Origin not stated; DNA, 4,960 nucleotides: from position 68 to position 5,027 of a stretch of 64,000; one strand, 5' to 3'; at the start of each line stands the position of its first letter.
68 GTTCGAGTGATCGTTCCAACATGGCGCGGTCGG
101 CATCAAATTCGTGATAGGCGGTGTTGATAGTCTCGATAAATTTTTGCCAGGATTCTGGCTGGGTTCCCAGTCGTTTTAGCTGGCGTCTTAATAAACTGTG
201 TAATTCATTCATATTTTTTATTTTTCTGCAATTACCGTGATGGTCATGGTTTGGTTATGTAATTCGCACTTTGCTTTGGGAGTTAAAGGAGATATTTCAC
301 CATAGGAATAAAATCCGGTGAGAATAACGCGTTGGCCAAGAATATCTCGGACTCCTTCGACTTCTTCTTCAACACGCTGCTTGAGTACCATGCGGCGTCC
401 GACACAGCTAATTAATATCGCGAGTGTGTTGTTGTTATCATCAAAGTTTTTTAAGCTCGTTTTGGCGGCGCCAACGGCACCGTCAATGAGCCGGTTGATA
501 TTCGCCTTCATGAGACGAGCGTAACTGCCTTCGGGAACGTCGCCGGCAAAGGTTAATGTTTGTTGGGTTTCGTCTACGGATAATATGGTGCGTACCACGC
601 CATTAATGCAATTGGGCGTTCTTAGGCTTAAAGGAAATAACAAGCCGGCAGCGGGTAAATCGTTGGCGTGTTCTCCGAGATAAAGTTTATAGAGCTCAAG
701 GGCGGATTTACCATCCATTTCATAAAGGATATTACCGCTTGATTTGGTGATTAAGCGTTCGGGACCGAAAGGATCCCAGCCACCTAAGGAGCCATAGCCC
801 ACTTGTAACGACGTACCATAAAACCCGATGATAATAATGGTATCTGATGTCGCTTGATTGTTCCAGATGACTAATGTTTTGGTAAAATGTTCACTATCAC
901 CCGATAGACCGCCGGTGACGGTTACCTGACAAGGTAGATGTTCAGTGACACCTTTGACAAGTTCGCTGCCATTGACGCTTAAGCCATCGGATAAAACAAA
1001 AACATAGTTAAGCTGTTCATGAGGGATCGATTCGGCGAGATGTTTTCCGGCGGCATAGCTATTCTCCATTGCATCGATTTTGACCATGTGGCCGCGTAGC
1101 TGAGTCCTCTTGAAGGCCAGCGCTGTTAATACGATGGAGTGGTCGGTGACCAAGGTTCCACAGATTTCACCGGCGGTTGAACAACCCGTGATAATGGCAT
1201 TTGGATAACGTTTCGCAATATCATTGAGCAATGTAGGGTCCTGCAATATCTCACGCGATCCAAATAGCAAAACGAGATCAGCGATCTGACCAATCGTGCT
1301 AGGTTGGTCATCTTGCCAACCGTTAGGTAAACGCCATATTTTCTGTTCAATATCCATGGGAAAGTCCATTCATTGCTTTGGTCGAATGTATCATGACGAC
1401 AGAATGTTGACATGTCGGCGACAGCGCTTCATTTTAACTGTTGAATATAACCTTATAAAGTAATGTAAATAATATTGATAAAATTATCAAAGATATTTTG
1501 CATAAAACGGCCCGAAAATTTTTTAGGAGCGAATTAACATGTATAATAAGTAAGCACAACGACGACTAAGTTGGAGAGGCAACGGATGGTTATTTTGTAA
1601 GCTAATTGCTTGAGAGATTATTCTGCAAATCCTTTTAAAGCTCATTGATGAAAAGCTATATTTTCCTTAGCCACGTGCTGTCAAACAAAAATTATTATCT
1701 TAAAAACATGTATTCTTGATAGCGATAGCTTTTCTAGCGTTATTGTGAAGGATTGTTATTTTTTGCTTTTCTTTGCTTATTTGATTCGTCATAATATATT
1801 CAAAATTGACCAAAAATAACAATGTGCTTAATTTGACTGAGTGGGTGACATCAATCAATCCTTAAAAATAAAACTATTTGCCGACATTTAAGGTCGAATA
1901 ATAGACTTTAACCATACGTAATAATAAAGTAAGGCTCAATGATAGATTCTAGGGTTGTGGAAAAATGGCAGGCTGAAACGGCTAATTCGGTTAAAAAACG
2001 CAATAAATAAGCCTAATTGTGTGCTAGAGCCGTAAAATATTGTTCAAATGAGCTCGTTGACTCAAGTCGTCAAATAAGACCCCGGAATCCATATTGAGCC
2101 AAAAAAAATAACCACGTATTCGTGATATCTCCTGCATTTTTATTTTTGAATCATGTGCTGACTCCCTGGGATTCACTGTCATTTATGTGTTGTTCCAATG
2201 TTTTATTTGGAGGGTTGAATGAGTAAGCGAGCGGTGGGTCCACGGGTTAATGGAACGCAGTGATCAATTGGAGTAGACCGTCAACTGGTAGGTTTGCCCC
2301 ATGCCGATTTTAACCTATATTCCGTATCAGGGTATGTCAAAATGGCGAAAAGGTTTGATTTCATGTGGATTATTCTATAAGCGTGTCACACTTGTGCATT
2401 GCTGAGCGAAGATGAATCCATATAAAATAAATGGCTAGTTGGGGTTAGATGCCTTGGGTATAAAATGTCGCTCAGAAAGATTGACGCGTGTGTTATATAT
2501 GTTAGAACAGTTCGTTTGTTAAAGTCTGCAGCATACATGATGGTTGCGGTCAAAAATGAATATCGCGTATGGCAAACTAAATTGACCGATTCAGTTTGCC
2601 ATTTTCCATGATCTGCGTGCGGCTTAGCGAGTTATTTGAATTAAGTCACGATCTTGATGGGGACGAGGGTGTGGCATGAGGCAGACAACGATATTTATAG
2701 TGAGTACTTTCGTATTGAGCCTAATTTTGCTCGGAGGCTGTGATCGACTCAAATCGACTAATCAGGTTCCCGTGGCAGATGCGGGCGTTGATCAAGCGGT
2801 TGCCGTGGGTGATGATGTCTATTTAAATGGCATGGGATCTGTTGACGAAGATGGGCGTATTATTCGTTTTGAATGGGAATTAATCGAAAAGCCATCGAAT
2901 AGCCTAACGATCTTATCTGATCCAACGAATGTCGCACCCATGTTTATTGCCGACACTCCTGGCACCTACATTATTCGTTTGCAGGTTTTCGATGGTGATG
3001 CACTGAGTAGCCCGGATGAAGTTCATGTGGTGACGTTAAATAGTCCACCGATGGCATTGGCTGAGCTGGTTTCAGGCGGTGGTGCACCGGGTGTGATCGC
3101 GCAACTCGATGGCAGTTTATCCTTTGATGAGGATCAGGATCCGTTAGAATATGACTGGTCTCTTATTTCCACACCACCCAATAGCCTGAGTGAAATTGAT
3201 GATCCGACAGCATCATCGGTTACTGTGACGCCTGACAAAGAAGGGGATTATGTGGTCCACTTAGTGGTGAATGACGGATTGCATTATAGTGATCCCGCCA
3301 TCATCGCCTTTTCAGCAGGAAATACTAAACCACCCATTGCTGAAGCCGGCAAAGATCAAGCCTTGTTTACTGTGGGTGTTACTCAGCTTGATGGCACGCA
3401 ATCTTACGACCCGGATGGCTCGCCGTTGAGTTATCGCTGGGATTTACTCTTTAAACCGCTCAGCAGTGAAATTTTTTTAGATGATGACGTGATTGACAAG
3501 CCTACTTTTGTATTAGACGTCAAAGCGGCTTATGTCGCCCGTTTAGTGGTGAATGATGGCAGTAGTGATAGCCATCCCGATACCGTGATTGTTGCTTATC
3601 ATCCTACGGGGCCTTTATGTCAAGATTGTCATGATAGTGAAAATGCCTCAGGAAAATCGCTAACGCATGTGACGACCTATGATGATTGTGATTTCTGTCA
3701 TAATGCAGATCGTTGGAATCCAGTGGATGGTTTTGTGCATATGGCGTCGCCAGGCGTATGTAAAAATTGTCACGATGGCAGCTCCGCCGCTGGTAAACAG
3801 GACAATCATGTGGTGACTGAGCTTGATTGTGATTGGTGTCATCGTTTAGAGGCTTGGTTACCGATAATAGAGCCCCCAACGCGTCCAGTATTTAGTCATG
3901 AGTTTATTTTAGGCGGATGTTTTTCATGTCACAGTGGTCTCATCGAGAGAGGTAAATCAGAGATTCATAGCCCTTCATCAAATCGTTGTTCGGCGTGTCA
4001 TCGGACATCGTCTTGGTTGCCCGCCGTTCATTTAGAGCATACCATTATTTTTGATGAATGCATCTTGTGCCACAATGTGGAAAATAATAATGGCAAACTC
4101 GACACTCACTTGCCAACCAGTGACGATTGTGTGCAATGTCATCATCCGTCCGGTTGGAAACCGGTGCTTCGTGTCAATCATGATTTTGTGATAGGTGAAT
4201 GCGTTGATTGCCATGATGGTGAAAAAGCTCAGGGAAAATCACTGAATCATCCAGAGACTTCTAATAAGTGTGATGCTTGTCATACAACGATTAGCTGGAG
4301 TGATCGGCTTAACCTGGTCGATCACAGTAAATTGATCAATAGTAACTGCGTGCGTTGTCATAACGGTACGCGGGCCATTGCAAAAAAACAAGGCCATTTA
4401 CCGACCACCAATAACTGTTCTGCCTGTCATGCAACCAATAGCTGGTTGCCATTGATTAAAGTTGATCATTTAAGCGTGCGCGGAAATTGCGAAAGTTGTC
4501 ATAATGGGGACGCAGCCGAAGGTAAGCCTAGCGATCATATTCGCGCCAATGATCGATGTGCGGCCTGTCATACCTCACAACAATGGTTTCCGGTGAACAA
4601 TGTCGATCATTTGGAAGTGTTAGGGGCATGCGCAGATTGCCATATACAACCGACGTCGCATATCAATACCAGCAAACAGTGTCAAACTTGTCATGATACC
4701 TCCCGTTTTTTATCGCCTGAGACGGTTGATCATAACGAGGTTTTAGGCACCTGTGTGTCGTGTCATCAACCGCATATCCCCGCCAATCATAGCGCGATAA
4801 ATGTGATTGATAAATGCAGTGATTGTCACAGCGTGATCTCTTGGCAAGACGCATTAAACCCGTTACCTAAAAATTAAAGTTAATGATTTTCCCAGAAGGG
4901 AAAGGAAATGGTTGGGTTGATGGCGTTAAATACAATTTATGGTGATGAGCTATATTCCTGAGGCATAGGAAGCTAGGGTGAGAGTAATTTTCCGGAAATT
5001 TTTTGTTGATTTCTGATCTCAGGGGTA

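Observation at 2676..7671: Tandem paralogous PKD-repeat lipoproteins carrying 18 and 22 c-type hemes in paired-CxxCH modules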

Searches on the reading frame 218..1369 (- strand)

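Call 56: search_protein_families(library=pfam, proteins=[window:218-1369:-], max_evalue=0.01)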
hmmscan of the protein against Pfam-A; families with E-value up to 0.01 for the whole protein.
window:218-1369:- (383 aa): 2 families
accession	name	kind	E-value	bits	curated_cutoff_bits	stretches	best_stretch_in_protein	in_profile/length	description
PF08495.15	FIST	-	2e-49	168.5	23.2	1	31-221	1-189/189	FIST N domain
PF10442.14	FIST_C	-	5.4e-36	124.1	28.5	1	223-361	1-131/131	FIST C domain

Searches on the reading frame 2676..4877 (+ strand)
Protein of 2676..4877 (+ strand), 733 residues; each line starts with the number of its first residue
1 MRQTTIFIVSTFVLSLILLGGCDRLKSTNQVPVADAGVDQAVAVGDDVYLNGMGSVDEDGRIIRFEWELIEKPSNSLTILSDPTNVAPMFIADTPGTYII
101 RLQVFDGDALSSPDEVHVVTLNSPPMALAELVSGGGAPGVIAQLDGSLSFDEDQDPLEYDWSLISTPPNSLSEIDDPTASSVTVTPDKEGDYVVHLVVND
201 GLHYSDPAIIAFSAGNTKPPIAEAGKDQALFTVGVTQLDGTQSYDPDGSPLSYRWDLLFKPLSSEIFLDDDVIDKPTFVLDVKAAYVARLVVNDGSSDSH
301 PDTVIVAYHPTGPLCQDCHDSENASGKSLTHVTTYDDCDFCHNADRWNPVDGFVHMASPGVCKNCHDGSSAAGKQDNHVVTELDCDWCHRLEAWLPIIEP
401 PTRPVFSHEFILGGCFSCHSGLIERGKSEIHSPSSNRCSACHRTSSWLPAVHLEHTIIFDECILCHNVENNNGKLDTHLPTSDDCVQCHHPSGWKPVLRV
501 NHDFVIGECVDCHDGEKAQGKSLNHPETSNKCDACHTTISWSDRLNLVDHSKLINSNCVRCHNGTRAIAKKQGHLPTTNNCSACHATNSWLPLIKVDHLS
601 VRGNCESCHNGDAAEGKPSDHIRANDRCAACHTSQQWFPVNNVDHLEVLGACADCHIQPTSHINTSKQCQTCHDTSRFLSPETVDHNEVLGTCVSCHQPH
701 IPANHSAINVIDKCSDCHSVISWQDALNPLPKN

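Call 4: search_protein_families(library=pfam, proteins=[window:2676-4877:+], max_evalue=1)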
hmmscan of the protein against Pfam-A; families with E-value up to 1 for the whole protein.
window:2676-4877:+ (733 aa): 10 families
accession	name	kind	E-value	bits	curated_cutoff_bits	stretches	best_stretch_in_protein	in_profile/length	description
PF22352.2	K319L-like_PKD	-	2.8e-28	98.2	27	3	36-118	1-82/84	K319L-like, PKD domain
PF14522.11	Cytochrome_C7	-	4.6e-20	71.6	24.8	6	597-656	7-66/67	Cytochrome c7 and related cytochrome c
PF18911.6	PKD_4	-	4e-18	65.7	27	3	218-257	2-41/85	PKD domain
PF00801.26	PKD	-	1.8e-10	41.1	23.5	2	39-111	8-72/80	PKD domain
PF14537.11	Cytochrom_c3_2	-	7.8e-10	39.5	25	3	650-719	7-79/79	Cytochrome c3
PF21027.3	Sde0182_C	-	8.5e-08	33.1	27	2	237-255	3-21/83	Cellulose-binding protein Sde0182, C-terminal domain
PF09699.15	Paired_CXXCH_1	-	5.7e-06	26.4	20.6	4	507-538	7-38/41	Doubled CXXCH motif (Paired_CXXCH_1)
PF02010.21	REJ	-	6.9e-05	22.1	25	1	143-174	103-144/452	REJ domain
PF17963.7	Big_9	-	0.0064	17.8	23.6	0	148-210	24-86/89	Bacterial Ig domain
PF00462.30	Glutaredoxin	-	0.85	10.3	22.9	0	665-688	5-28/60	Glutaredoxin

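Call 5: search_protein_families(library=ncbifam, proteins=[window:2676-4877:+], max_evalue=1)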
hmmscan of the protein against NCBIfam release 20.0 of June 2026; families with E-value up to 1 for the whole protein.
window:2676-4877:+ (733 aa): 11 families
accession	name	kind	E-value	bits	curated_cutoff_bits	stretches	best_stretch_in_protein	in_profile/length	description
NF038112.1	myxo_dep_M36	subfamily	2.6e-27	94.5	1500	1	28-352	1186-1515/1604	myxosortase-dependent M36 family metallopeptidase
TIGR03508.1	decahem_SO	subfamily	3.1e-18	66.2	192.2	4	508-658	96-250/258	DmsE family decaheme c-type cytochrome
NF041028.1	decahem_GSU2203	exception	7e-11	41.9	325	3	414-515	127-231/317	GSU2203 family decaheme c-type cytochrome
NF041321.1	Alpha-amyl_MalA_Halo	equivalog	5.5e-10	38.3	875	3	153-216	22-82/666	alpha-amylase MalA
NF047727.1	4hemeCytCCctA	equivalog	3.9e-08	33.4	180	2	602-677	37-108/109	tetraheme c-type cytochrome CctA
NF041578.1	betaarabinsidaseHypBA2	equivalog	1.7e-07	29.1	3200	2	156-207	1075-1126/1709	beta-L-arabinobiosidase HypBA2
TIGR03153.1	cytochr_NrfH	equivalog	3.7e-05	23.8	134.2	3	508-587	54-135/138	cytochrome c nitrite reductase small subunit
TIGR03507.1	decahem_SO1788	subfamily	0.00089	17.8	209.3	2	506-579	243-319/672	OmcA/MtrC family decaheme c-type cytochrome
NF041762.1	diheme_GEGP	equivalog_domain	0.003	16.8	300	3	362-390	29-56/359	GEGP motif-containing diheme protein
NF045722.1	c3_cytochr_TmcA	equivalog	0.0085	15.9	114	4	413-470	58-114/125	acidic tetraheme cytochrome c3 TmcA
NF038111.1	rhom_dep_M36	equivalog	0.089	10.1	1700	0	149-203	1210-1265/1315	rhombosortase-dependent M36 family metallopeptidase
